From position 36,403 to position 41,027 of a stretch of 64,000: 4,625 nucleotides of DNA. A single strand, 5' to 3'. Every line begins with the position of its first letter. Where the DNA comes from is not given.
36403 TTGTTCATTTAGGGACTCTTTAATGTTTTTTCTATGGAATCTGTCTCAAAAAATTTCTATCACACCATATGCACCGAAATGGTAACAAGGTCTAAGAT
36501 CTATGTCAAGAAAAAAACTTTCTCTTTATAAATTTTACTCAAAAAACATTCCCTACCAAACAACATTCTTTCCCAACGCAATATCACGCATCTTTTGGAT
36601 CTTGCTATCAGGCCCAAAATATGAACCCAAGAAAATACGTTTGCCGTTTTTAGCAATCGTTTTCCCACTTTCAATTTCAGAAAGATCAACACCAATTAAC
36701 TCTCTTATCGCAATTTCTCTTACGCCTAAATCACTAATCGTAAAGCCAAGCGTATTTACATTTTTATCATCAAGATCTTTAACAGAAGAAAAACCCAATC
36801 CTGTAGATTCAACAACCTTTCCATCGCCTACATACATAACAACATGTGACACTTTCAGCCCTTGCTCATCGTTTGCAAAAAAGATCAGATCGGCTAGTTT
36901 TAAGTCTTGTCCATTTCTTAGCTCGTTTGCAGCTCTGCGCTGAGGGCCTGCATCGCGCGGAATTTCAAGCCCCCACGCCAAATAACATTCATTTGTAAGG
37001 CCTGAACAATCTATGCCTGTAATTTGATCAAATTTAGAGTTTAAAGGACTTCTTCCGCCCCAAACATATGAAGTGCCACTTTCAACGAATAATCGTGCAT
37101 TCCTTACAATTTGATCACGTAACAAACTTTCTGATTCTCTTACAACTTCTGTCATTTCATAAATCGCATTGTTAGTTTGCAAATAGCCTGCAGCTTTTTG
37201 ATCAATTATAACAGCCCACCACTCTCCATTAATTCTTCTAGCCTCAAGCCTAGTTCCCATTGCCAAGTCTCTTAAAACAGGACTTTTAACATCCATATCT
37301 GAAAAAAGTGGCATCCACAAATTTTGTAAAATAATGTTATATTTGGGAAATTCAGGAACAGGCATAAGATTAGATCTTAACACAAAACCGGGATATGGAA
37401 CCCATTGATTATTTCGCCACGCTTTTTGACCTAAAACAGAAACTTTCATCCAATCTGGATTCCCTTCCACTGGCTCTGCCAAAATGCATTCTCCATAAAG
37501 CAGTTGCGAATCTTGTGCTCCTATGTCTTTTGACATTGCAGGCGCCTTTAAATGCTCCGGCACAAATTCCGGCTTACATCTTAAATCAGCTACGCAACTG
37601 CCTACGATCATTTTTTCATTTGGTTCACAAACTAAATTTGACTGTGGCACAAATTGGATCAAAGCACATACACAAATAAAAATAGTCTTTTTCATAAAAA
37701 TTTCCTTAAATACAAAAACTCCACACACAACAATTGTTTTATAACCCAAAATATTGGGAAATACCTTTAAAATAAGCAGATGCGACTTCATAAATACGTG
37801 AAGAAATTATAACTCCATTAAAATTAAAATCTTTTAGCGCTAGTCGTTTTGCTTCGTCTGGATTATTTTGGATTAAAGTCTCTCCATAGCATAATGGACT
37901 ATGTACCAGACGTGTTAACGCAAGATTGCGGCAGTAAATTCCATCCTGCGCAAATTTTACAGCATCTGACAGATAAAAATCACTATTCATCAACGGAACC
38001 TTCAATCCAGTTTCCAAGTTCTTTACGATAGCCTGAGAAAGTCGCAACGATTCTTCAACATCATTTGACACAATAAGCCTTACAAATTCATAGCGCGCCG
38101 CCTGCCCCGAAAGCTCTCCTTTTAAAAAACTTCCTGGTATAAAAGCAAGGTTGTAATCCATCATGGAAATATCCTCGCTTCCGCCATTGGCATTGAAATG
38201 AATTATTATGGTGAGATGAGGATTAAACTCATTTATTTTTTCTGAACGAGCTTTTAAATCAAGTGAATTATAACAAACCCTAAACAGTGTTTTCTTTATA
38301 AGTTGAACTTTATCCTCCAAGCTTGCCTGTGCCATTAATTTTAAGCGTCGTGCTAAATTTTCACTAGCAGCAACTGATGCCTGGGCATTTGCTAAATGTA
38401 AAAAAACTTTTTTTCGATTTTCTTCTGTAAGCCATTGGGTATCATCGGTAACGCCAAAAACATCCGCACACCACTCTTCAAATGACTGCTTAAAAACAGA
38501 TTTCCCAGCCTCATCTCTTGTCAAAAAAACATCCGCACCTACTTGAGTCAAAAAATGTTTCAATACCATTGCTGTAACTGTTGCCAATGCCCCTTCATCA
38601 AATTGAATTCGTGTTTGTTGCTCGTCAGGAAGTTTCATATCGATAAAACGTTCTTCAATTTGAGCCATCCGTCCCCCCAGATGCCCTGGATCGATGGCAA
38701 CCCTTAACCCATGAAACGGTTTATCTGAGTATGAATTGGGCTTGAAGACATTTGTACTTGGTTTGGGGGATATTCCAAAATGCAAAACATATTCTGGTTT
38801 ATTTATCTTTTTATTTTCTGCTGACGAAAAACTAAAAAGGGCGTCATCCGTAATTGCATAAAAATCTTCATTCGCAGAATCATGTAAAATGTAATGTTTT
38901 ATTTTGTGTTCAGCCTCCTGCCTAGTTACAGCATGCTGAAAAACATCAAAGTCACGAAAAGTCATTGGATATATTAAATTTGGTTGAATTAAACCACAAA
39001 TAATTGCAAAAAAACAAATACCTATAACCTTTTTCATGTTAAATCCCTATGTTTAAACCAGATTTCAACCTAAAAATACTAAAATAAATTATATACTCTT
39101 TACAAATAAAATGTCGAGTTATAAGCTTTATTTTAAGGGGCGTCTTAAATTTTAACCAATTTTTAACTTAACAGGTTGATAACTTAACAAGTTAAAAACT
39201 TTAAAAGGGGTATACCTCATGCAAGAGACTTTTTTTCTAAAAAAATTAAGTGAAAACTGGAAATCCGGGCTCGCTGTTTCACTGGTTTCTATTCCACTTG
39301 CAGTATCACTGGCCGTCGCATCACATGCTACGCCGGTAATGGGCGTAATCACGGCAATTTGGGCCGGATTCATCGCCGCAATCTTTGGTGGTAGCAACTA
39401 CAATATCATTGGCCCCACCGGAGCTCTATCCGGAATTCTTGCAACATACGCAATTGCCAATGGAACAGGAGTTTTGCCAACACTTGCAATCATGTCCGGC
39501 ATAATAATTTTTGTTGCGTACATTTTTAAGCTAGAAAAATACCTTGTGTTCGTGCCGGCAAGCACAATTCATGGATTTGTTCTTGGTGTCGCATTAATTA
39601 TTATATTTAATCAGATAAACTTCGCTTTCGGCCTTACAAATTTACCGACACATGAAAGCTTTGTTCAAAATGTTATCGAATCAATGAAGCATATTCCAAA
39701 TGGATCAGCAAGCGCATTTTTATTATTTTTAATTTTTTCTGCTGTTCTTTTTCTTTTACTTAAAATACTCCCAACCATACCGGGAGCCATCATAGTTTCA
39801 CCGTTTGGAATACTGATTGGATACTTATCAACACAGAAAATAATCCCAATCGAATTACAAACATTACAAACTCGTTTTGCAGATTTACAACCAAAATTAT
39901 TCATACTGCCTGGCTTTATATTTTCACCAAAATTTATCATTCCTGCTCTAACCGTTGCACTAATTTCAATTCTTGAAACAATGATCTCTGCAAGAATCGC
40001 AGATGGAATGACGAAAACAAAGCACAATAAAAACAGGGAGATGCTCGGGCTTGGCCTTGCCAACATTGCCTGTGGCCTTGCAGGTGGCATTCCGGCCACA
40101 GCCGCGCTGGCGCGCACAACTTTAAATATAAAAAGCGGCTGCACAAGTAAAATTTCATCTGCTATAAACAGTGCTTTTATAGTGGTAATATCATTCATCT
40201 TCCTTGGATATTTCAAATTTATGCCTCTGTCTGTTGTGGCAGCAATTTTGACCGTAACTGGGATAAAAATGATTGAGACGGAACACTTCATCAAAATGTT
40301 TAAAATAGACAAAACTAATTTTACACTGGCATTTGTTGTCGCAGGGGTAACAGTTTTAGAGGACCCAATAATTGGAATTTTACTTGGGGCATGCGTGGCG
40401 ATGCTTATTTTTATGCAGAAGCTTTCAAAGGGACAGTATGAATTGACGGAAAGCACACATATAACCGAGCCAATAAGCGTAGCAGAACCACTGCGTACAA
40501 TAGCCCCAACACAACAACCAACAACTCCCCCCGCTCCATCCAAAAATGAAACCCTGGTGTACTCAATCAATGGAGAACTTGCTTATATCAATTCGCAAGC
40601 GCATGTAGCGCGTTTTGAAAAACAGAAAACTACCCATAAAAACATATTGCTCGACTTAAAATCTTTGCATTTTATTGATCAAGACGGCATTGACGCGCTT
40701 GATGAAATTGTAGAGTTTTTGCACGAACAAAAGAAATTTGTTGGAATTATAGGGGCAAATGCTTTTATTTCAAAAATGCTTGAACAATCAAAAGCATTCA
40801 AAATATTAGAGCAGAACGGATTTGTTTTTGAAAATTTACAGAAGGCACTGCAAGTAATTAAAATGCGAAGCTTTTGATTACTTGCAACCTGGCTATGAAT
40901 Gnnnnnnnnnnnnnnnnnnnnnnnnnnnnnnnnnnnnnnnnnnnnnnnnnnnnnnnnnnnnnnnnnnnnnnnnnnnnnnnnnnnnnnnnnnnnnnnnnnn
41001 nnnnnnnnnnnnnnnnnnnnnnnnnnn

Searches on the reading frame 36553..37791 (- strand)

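Call 56: search_protein_families(library=pfam, proteins=[window:36553-37791:-], max_evalue=0.00001)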
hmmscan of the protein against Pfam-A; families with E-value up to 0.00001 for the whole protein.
window:36553-37791:- (412 aa): 1 family
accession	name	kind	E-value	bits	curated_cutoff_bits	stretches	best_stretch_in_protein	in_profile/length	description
PF00877.26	NLPC_P60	-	1.2e-16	61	23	1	239-330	1-81/105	NlpC/P60 family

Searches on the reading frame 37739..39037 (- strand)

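Call 56: search_protein_families(library=pfam, proteins=[window:37739-39037:-], max_evalue=0.00001)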
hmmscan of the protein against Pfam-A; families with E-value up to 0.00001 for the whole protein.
window:37739-39037:- (432 aa): 1 family
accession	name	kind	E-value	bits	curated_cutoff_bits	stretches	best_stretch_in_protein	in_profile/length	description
PF01520.23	Amidase_3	-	3.3e-08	34.2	27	1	231-404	28-160/174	N-acetylmuramoyl-L-alanine amidase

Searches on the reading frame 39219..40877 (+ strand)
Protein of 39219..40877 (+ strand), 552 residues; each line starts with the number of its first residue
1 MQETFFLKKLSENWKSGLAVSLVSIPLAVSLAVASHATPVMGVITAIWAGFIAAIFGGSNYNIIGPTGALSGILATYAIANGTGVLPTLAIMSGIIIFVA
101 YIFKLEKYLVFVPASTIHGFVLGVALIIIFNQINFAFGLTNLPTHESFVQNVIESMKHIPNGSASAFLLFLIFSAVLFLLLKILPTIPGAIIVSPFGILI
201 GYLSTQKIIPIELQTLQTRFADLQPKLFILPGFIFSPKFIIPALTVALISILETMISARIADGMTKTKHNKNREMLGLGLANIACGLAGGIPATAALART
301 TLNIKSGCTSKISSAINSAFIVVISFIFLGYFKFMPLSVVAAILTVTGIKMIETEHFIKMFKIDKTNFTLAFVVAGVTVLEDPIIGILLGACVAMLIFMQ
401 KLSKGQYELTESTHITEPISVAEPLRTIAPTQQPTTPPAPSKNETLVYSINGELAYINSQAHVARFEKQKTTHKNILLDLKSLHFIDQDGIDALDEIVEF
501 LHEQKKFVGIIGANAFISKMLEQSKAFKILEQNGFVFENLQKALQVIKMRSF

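Call 56: search_protein_families(library=pfam, proteins=[window:39219-40877:+], max_evalue=0.00001)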
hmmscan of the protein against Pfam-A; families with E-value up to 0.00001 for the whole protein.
window:39219-40877:+ (552 aa): 2 families
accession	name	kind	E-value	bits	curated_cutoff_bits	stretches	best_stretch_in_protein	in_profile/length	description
PF00916.26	Sulfate_transp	-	9.2e-58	196.2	23.2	1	16-373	7-379/380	Sulfate permease family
PF01740.26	STAS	-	4.8e-10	39.6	22.6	1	438-543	3-106/106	STAS domain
